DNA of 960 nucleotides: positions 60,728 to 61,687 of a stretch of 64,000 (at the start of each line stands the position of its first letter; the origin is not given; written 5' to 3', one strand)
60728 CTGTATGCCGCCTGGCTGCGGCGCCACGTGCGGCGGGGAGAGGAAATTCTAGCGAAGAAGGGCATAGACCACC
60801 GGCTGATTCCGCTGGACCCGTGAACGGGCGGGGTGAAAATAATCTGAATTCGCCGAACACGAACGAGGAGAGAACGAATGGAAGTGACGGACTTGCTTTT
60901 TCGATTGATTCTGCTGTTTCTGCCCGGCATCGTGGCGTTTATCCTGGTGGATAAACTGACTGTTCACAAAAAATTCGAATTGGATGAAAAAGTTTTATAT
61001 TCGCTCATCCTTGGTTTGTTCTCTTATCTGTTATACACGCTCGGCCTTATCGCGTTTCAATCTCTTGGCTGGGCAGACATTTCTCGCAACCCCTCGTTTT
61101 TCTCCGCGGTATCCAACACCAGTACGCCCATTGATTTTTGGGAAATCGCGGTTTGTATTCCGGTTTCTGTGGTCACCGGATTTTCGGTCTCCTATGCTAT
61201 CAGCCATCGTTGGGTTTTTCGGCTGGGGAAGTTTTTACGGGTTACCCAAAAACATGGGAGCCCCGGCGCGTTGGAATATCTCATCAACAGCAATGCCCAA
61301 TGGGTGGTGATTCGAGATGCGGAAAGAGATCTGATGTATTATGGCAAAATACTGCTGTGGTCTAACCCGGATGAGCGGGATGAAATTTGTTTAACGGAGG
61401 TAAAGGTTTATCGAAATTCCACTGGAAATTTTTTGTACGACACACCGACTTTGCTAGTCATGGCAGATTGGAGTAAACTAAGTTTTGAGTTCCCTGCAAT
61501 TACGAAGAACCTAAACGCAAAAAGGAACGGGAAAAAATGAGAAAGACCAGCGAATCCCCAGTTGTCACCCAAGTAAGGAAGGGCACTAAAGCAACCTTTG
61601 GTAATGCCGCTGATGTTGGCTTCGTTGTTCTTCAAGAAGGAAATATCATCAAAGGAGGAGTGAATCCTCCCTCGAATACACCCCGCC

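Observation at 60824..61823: Low-GC two-gene islet (3-TM protein plus 70-aa protein) inserted between trmH-like and lysC, flanked by repeat-family fragments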

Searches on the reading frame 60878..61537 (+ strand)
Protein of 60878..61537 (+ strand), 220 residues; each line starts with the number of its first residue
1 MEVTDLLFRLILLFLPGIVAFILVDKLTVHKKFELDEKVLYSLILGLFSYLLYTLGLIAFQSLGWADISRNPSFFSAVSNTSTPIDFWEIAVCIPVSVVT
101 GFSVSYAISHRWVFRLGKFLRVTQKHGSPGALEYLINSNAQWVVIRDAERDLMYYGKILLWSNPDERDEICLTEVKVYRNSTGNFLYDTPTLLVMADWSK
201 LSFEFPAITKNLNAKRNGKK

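Call 5: search_protein_families(library=padloc, proteins=[window:60878-61537:+], max_evalue=1)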
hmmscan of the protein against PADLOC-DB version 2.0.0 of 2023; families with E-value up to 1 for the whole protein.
window:60878-61537:+ (220 aa): 0 families

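Call 6: search_protein_families(library=ncbifam, proteins=[window:60878-61537:+], max_evalue=1)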
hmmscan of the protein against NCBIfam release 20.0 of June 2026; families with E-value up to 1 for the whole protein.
window:60878-61537:+ (220 aa): 0 families

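Call 7: search_protein_families(library=phrogs, proteins=[window:60878-61537:+], max_evalue=1)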
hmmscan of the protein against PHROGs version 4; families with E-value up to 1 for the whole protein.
window:60878-61537:+ (220 aa): 0 families

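Call 10: search_protein_families(library=pfam, proteins=[window:60878-61537:+], max_evalue=1)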
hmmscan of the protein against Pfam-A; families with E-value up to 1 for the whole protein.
window:60878-61537:+ (220 aa): 4 families
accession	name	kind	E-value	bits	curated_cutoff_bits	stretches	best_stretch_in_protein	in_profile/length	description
PF19865.4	DUF6338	-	1.1e-06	28.8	26.5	1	10-118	11-110/205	Family of unknown function (DUF6338)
PF04138.20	GtrA_DPMS_TM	-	0.027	15.1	26.1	1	89-116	27-54/117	GtrA/DPMS, transmembrane domain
PF09945.14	DUF2177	-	0.03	14.8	26.9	1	11-59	49-94/124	Predicted membrane protein (DUF2177)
PF19992.4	DUF6427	-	0.048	13.4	25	1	8-104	120-211/301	Family of unknown function (DUF6427)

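Call 11: find_homologous_proteins(query=window:60878-61537:+, max_evalue=0.001)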
Query window:60878-61537:+ (220 aa): 3 proteins with E <= 0.001 among 387 candidates.
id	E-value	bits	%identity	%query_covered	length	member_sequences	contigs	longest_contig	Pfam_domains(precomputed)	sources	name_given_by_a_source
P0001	7.1e-143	492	100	100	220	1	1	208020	PF19865.5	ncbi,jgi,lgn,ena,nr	ncbi:MAG: DUF6338 family protein [Deltaproteobacteria bacterium]|nr:DUF6338 family protein [Deltapro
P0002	4.6e-43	165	42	99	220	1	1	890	-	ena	-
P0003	2.5e-34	137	37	100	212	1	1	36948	-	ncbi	ncbi:MAG: hypothetical protein ABII79_01070 [bacterium]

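Call 14: find_encoding_contigs(protein=P0003, flank=6000)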
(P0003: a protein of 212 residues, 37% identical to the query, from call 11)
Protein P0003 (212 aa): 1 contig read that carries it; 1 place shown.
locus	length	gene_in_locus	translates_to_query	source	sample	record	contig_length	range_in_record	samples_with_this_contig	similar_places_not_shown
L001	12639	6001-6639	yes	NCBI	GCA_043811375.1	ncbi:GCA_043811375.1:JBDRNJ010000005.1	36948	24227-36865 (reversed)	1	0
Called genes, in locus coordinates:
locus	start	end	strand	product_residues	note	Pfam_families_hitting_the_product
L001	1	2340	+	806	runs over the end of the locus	PF18911:PKD_4 (faint), PF18962:Por_Secre_tail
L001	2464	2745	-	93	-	PF01713:Smr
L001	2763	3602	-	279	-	PF13228:DUF4037 (weak)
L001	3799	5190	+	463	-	PF03331:LpxC, PF07977:FabA, PF22817:ApeP-like (faint), PF22818:ApeI-like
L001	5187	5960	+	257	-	PF25084:LbH_EIF2B (faint), PF25087:GMPPB_C (weak), PF00132:Hexapep, PF13720:Acetyltransf_11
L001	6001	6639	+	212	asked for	-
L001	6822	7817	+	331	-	PF01408:GFO_IDH_MocA, PF22725:GFO_IDH_MocA_C3, PF02894:GFO_IDH_MocA_C (weak)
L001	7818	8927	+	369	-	PF02684:LpxB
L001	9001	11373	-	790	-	PF06452:CBM9_1, PF19313:DUF5916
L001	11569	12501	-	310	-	PF19783:DUF6268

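Call 15: find_encoding_contigs(protein=P0002, flank=6000)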
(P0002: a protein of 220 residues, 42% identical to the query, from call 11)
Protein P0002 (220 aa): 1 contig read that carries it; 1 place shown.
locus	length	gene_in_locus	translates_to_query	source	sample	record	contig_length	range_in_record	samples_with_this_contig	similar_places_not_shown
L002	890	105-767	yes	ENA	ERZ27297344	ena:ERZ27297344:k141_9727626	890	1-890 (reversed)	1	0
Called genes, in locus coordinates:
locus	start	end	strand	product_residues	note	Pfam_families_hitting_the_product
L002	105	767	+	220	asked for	-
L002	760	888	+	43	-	?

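Call 20: search_protein_representatives(protein=window:60878-61537:+)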
Query: 220 residues. Proteins with E-value up to 0.001 (for the whole library): 848; up to 1e-10: 474; up to 1e-30: 10. The best 150 are listed.
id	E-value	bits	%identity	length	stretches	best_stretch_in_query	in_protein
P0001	2.3e-143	491.7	100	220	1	1-220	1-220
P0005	7.3e-43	163.1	35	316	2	23-210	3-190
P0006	1.2e-35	139.5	37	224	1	3-212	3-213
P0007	1.9e-35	138.9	38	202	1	2-193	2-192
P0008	2.3e-34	135.3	41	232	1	1-209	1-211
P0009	8.2e-34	133.5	36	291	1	2-219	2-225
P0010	8.7e-33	130.2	39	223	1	1-219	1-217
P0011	2.2e-32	128.8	35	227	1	1-210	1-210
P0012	2.9e-31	125.2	37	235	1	1-209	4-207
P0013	6.1e-31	124.1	35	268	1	1-210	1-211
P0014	1.5e-30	122.9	34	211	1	1-209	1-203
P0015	1.7e-30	122.6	34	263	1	1-208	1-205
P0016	2.7e-30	122.0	34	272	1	1-210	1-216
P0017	3.0e-30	121.9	35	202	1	1-201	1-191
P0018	1.3e-29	119.8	36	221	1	1-219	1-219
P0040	7.1e-27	110.8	33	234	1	1-207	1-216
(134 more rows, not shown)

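Call 28: find_homologous_proteins(query=A1, max_evalue=0.00001)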
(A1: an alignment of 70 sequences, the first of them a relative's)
Query A1 (70 sequences) (220 aa, profile of the alignment): 73 proteins with E <= 0.00001 among 6785 candidates.
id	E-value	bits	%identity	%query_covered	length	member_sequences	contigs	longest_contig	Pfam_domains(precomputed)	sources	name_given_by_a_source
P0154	5.1e-84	299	36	100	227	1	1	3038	-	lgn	-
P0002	6.3e-84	299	42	99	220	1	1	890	-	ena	-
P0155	2.1e-82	294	33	95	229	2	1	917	PF19865.5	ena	-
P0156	9.9e-80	285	33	95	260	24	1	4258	PF19865.5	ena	-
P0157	3.8e-79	283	31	93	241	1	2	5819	PF19865.5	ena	-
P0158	2.9e-77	277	32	93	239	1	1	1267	PF19865.5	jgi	jgi:hypothetical protein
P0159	8.7e-77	276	30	93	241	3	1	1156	PF19865.5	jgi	jgi:hypothetical protein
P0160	2.6e-76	274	29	93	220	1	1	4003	-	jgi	jgi:hypothetical protein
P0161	3.2e-76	274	31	100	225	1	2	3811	-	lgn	-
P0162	4.5e-76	273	30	93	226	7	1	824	PF19865.5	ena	-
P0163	4.7e-76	273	32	98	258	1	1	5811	-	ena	-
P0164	6.8e-76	273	32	95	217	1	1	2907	PF19865.5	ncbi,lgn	ncbi:MAG: DUF6338 family protein [bacterium]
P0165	8.0e-76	272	32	89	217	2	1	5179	-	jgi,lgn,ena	-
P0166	8.2e-76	272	37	90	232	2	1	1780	-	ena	-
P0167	1.1e-75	272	30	100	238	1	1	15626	-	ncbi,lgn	ncbi:MAG: DUF6338 family protein [bacterium]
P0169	4.2e-75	270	33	100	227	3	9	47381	-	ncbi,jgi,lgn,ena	ncbi:MAG: DUF6338 family protein [Lentisphaerota bacterium]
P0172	1.0e-74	269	30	100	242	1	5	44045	PF19865.5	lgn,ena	-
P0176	6.9e-73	263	32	87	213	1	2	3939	PF19865.5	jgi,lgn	jgi:hypothetical protein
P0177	7.6e-73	263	36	85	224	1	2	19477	-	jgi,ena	jgi:hypothetical protein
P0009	1.5e-72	262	35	100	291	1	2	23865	PF19865.5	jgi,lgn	jgi:hypothetical protein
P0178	1.8e-72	262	29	100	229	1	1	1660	PF19865.5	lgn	-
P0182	3.7e-71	257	29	97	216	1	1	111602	PF19865.5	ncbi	ncbi:MAG: DUF6338 family protein [bacterium]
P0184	2.3e-70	255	31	93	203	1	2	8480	PF19865.5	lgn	-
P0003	3.0e-70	254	37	100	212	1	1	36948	-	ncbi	ncbi:MAG: hypothetical protein ABII79_01070 [bacterium]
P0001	5.9e-70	253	100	100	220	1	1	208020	PF19865.5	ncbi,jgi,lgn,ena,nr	ncbi:MAG: DUF6338 family protein [Deltaproteobacteria bacterium]|nr:DUF6338 family protein [Deltapro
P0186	1.0e-69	252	28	95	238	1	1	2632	PF19865.5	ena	-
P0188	1.8e-69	252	32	95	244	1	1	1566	PF19865.5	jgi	jgi:hypothetical protein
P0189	1.6e-68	249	31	99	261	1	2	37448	PF19865.5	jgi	jgi:Family of unknown function (DUF6338)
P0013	2.4e-68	248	35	95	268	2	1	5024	PF19865.5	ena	-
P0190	2.8e-68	248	31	95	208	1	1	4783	PF19865.5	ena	-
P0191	6.8e-68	247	30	100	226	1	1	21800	-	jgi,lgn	jgi:hypothetical protein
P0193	6.2e-67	243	35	93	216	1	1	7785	PF19865.5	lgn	-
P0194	6.6e-66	240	32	98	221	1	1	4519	PF19865.5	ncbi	-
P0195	9.4e-66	240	32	98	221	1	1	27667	-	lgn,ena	-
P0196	1.9e-64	235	29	95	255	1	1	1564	PF19865.5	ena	-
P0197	1.3e-59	219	30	95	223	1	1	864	PF19865.5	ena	-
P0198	1.5e-58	216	28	93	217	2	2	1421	PF19865.5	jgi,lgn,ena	-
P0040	3.5e-55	205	31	94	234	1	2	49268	-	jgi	jgi:hypothetical protein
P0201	1.0e-52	197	31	95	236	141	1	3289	-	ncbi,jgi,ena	jgi:hypothetical protein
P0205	3.4e-51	192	31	95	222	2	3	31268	-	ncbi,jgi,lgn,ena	ncbi:MAG: hypothetical protein ACK5Q6_10330 [Cyanobacteriota bacterium]|jgi:hypothetical protein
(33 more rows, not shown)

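Call 36: predict_structure(alignment_id=A2)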
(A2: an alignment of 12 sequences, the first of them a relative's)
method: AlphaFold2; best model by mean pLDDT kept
length: 220 residues; sequences in the alignment: 12
mean_pLDDT: 73.7   pTM: 0.49
mean pLDDT of the five models: 73.7, 73.7, 73.7, 73.3, 72.3
residues with pLDDT >= 90: 18; 70-90: 130; 50-70: 48; < 50: 24
segments of 3 or more residues with pLDDT < 50: 122-131, 209-220
pLDDT, mean of each block of 10 residues (from residue 1): 78 87 77 76 88 86 66 74 81 89 79 63 43 52 83 85 59 89 91 74 63 38
secondary structure, 60 per line:
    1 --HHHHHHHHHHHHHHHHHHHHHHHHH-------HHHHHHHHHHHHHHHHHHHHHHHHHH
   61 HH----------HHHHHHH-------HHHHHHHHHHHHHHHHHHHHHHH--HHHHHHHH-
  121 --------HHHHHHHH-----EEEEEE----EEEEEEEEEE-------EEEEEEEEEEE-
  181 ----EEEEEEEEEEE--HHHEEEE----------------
elements in order: H3-27 H35-62 H73-79 H87-109 H112-119 H129-136 E142-147 E152-161 E169-179 E185-195 E201-204

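Call 45: find_encoding_contigs(protein=P0169, flank=5000, max_places=4)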
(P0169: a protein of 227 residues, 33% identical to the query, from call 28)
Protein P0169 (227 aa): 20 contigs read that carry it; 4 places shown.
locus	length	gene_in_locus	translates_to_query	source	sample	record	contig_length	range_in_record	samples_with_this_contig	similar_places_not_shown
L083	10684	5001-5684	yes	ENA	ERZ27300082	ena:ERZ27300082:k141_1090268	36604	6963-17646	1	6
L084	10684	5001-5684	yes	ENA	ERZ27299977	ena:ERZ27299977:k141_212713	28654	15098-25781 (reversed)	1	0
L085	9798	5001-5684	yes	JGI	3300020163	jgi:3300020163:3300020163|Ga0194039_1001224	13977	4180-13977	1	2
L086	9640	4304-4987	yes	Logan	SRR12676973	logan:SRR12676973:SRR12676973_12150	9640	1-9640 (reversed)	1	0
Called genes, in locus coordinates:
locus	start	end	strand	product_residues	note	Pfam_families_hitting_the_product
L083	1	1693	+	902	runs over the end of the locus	PF04313:HSDR_N, PF00270:DEAD, PF04851:ResIII, PF18766:SWI2_SNF2, PF22679:T1R_D3-like, PF12008:EcoR124_C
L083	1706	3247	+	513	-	PF12161:HsdM_N, PF02384:N6_Mtase, PF07669:Eco57I (weak)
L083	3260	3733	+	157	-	-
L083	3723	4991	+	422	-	PF01420:Methylase_S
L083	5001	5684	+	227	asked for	-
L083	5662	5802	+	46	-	-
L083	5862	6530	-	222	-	-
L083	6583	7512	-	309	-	PF08357:SEFIR, PF13676:TIR_2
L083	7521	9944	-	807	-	PF03235:GmrSD_N, PF07510:GmrSD_C, PF18899:DUF5655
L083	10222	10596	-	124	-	-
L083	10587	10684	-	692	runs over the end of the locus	PF02534:T4SS-DNA_transf, PF12696:TraG-D_C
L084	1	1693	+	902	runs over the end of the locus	PF04313:HSDR_N, PF00270:DEAD, PF04851:ResIII, PF18766:SWI2_SNF2, PF22679:T1R_D3-like, PF12008:EcoR124_C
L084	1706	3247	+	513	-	PF12161:HsdM_N, PF02384:N6_Mtase, PF07669:Eco57I (weak)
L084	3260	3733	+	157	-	-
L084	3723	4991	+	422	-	PF01420:Methylase_S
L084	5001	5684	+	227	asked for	-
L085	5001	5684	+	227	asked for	-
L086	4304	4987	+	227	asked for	-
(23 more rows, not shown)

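Call 46: find_encoding_contigs(protein=P0182, flank=5000, max_places=2)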
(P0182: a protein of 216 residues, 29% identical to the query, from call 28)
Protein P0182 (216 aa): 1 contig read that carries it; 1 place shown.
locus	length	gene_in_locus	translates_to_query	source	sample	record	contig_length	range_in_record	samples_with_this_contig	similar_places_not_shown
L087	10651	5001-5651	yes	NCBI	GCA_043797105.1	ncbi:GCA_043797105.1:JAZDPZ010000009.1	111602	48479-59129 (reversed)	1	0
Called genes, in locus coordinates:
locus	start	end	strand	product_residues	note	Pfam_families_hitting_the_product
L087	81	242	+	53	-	-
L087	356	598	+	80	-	-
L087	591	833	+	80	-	-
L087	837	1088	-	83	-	-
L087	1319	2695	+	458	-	PF01276:OKR_DC_1, PF01053:Cys_Met_Meta_PP (weak), PF00155:Aminotran_1_2, PF00266:Aminotran_5 (faint), PF01041:DegT_DnrJ_EryC1, PF05889:SepSecS (weak), PF03711:OKR_DC_1_C (weak)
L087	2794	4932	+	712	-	PF03030:H_PPase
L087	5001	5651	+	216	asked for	PF19865:DUF6338 (weak)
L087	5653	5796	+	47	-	-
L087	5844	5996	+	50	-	-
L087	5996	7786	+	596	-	PF03485:Arg_tRNA_synt_N, PF00750:tRNA-synt_1d, PF05746:DALR_1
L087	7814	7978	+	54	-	-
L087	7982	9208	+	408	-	PF00977:His_biosynth, PF01502:PRA-CH, PF01503:PRA-PH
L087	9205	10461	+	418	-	PF00815:Histidinol_dh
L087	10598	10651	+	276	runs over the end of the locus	PF04542:Sigma70_r2, PF04539:Sigma70_r3, PF04545:Sigma70_r4, PF08281:Sigma70_r4_2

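Call 47: find_encoding_contigs(protein=P0172, flank=5000, max_places=3)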
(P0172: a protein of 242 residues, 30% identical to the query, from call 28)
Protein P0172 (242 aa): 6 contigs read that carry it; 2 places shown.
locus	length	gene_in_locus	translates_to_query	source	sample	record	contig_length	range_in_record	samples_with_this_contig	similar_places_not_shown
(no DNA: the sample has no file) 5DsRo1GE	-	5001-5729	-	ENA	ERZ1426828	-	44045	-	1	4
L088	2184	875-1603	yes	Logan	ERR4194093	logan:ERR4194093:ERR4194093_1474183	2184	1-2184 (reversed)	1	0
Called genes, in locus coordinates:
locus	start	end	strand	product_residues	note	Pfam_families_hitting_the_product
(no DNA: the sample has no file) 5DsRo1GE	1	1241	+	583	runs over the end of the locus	PF03432:Relaxase, PF11843:DUF3363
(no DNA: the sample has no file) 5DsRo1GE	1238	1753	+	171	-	PF10502:Peptidase_S26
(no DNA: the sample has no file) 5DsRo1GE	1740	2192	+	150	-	-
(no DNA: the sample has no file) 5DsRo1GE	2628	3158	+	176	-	-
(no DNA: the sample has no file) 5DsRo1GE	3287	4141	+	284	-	PF26363:Phospholipase-like (faint), PF01764:Lipase_3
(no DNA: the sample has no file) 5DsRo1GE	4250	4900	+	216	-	PF13643:DUF4145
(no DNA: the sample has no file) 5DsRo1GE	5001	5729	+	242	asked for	PF19865:DUF6338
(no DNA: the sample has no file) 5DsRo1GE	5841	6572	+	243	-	PF09509:Hypoth_Ymh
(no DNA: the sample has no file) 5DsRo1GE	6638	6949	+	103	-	-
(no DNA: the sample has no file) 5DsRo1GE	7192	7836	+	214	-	-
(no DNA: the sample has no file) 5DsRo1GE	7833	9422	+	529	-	PF07669:Eco57I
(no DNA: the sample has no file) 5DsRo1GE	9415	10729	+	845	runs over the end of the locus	PF10544:T5orf172 (weak)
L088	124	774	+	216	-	PF13643:DUF4145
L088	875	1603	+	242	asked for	PF19865:DUF6338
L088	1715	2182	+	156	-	?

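Call 53: find_encoding_contigs(protein=P0189, flank=5000, max_places=2)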
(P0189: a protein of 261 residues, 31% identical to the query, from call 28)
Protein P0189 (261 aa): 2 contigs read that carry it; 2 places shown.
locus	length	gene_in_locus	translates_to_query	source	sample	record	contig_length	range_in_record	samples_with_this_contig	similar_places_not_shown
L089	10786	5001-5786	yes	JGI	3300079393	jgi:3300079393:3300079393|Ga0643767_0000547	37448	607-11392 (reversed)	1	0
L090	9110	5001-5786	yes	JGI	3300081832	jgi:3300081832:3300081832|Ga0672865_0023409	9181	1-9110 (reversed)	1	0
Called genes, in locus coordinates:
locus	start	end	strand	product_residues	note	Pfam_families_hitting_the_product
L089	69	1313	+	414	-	PF23381:Beta-prop_IFT122_1st, PF25172:Beta-prop_WDR3_2nd, PF24807:WD40_CDC20-Fz, PF25174:Beta-prop_THOC3, PF25175:Beta-prop_WDR5, PF25168:Beta-prop_WDR36-Utp21_2nd, PF25173:Beta-prop_WDR3_1st, PF24817:WD40_WDHD1_1st, +23 more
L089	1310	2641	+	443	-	PF24316:Tli3 (faint), PF13088:BNR_2 (faint), PF02012:BNR (faint)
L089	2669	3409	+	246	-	PF07963:N_methyl (weak), PF07596:SBP_bac_10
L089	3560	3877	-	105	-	-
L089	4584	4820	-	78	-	PF06289:FlbD (weak)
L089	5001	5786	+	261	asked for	PF19865:DUF6338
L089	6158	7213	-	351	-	PF18864:AbiTii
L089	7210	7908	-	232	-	PF00589:Phage_integrase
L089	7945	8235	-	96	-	-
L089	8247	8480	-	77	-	-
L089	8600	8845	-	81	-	-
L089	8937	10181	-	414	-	PF00248:Aldo_ket_red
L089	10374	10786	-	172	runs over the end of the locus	-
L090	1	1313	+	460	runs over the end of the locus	?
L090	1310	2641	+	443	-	PF24316:Tli3 (faint), PF13088:BNR_2 (faint), PF02012:BNR (faint)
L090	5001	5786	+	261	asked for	PF19865:DUF6338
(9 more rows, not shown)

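Call 54: find_encoding_contigs(protein=P0040, flank=5000, max_places=2)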
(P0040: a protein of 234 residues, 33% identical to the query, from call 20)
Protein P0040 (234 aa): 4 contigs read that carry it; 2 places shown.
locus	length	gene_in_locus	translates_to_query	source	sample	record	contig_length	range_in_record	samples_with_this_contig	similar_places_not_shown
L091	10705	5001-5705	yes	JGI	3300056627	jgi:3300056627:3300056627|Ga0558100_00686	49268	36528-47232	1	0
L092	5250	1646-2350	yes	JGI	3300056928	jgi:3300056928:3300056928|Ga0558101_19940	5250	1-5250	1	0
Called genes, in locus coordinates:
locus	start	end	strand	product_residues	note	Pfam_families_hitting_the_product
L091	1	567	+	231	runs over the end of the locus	PF00005:ABC_tran, PF13191:AAA_16 (weak), PF13304:AAA_21 (faint)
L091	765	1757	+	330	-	PF12704:MacB_PCD (faint)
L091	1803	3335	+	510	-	PF20042:DUF6444, PF13005:zf-IS66, PF03050:DDE_Tnp_IS66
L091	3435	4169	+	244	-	PF02899:Phage_int_SAM_1 (weak), PF13495:Phage_int_SAM_4, PF00589:Phage_integrase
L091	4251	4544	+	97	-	PF15919:HicB_lk_antitox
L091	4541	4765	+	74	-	PF07927:HicA_toxin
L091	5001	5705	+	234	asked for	-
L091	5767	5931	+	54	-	-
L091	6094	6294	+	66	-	-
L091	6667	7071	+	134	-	-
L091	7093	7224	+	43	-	-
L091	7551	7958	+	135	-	-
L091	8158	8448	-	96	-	-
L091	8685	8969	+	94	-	-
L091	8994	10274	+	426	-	PF01582:TIR, PF13676:TIR_2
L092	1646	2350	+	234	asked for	-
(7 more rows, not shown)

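Call 55: find_encoding_contigs(protein=P0205, flank=5000, max_places=2)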
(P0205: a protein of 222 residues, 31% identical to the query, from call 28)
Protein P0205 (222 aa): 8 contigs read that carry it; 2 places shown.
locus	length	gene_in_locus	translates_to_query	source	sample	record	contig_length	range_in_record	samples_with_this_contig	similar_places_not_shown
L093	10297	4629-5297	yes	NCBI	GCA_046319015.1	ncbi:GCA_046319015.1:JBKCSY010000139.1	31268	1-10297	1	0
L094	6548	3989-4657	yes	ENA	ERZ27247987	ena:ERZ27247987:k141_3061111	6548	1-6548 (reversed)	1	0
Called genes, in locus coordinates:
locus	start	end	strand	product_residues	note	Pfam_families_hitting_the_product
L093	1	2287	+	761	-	PF13176:TPR_7 (faint), PF14938:SNAP (faint), PF07719:TPR_2 (faint), PF00515:TPR_1 (faint), PF13181:TPR_8 (faint), PF13424:TPR_12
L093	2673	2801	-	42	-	-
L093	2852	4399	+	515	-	-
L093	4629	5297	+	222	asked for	-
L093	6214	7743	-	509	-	PF05598:DUF772, PF13586:DDE_Tnp_1_2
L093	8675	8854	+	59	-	PF14261:DUF4351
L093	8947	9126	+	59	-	-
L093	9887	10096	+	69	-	-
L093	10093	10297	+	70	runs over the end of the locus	PF07927:HicA_toxin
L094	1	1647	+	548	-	?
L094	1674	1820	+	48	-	-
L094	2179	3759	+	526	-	-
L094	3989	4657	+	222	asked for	-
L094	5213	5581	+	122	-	PF05598:DUF772 (weak)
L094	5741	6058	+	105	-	-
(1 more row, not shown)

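Call 58: search_dna_similar(query=window:60878-61537:+, collection=phages, mode=protein, max_evalue=0.001)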
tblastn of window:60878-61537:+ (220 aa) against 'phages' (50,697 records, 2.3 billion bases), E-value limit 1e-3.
No match.

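Call 59: search_dna_similar(query=window:60878-61537:+, collection=plasmids, mode=protein, max_evalue=0.001)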
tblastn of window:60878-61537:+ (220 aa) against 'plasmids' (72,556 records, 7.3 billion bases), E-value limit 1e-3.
Records with a match: 5; places in all: 5; records where one place covers at least 80% of the query: 3.
Best place of each record, by identity: <60% 5.
By first word of the organism name: Bacillus 1; Vibrio 1; Citrobacter 1; Agrobacterium 1; Acidiphilium 1.
By predicted mobility (MOB-suite, as given by PLSDB): mobilizable 3; non-mobilizable 1; conjugative 1.
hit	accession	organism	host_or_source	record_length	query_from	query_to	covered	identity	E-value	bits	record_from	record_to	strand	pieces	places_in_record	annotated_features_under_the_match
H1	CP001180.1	Bacillus cereus AH187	-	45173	16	220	93%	33.2%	1e-22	102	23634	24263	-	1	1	conserved hypothetical protein | hypothetical protein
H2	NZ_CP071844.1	Vibrio sp. SCSIO 43009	Galaxea fascicularis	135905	16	204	86%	29.0%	1e-18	91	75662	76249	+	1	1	DUF6338 family protein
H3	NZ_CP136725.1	Citrobacter braakii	Homo sapiens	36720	16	201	85%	23.8%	1e-4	50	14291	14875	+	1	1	hypothetical protein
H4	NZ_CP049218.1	Agrobacterium tumefaciens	Clematis,cell culture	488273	37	211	80%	24.4%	6e-6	54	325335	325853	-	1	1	DUF6338 family protein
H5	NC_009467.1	Acidiphilium cryptum JF-5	-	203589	47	206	73%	23.9%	2e-6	55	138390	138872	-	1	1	DUF6338 family protein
